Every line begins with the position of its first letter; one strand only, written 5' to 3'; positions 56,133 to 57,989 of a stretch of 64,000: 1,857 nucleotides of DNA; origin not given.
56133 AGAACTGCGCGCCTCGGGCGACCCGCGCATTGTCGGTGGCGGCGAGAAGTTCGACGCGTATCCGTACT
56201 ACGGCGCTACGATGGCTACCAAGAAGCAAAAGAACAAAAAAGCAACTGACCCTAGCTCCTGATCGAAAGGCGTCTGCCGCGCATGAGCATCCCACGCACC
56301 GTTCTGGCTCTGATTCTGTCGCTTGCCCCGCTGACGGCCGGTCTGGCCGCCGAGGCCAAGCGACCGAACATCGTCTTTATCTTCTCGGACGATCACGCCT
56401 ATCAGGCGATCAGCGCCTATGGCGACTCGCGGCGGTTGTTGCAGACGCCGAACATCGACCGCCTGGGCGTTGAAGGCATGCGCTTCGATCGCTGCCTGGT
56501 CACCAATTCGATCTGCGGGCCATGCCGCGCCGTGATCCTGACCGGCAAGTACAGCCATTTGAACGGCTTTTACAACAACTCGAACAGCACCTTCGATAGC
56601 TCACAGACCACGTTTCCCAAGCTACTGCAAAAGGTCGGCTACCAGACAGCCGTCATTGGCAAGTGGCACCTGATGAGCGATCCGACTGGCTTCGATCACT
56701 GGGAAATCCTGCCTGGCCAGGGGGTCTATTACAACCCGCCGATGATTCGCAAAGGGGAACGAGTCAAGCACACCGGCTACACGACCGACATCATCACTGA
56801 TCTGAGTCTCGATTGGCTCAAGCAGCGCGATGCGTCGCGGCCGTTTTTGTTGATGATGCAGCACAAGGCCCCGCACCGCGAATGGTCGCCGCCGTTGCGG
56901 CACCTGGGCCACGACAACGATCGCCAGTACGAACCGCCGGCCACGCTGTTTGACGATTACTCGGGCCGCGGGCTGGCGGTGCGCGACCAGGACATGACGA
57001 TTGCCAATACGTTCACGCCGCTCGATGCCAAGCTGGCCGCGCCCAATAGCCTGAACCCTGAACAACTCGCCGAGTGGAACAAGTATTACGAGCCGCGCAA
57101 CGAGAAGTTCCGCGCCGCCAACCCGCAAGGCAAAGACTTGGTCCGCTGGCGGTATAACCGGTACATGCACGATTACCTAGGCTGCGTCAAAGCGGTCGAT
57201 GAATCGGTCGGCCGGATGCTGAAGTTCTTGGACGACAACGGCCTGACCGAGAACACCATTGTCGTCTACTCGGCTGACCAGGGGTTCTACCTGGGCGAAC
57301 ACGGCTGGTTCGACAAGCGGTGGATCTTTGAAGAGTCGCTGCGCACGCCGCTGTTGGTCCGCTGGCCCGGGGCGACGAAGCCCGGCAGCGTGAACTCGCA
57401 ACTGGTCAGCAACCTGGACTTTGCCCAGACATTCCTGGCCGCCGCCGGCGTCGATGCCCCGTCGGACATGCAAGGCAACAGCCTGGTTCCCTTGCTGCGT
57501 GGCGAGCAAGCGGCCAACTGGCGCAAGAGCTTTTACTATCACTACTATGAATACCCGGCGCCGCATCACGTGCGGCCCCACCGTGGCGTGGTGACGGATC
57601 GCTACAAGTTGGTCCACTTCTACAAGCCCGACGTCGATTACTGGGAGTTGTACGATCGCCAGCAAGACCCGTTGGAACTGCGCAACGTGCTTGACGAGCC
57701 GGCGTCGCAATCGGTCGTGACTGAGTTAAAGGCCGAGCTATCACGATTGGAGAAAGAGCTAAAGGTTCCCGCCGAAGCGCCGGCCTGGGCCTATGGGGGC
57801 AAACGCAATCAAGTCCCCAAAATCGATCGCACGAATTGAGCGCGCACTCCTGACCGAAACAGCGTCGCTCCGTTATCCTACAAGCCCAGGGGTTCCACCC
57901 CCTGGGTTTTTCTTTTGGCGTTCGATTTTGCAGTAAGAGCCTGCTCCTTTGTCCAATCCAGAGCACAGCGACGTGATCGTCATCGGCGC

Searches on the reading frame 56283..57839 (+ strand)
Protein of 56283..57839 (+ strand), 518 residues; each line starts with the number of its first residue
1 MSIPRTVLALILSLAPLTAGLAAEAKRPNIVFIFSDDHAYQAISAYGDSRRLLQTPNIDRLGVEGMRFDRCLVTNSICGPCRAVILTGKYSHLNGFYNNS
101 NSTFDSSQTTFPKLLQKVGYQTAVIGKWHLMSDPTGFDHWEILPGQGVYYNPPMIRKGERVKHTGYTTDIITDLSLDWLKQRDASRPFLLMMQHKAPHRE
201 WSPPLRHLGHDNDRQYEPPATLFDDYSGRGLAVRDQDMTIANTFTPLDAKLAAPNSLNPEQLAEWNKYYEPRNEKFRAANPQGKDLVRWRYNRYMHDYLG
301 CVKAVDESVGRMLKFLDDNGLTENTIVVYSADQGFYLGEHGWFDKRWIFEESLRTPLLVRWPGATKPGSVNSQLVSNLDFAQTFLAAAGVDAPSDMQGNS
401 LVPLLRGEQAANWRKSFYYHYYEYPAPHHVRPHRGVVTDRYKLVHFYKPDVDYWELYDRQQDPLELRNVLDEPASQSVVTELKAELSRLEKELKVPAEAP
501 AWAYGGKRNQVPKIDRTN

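Call 8: search_protein_families(library=pfam, proteins=[window:56283-57839:+])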
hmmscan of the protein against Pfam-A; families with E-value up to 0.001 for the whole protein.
window:56283-57839:+ (518 aa): 3 families
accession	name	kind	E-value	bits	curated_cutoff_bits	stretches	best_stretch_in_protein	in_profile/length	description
PF16347.10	SGSH_C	-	1.2e-67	227.4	29.3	1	338-491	1-153/154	N-sulphoglucosamine sulphohydrolase, C-terminal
PF00884.28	Sulfatase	-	4.3e-50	171.2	25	1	28-390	1-301/301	Sulfatase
PF01663.27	Phosphodiest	-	8.4e-07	29.3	23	0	302-338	188-224/342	Type I phosphodiesterase / nucleotide pyrophosphatase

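Call 13: find_encoding_contigs(protein=window:56283-57839:+, flank=10000, max_places=6)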
Protein window:56283-57839:+ (518 aa): no gene with exactly this product is on record in the collection.
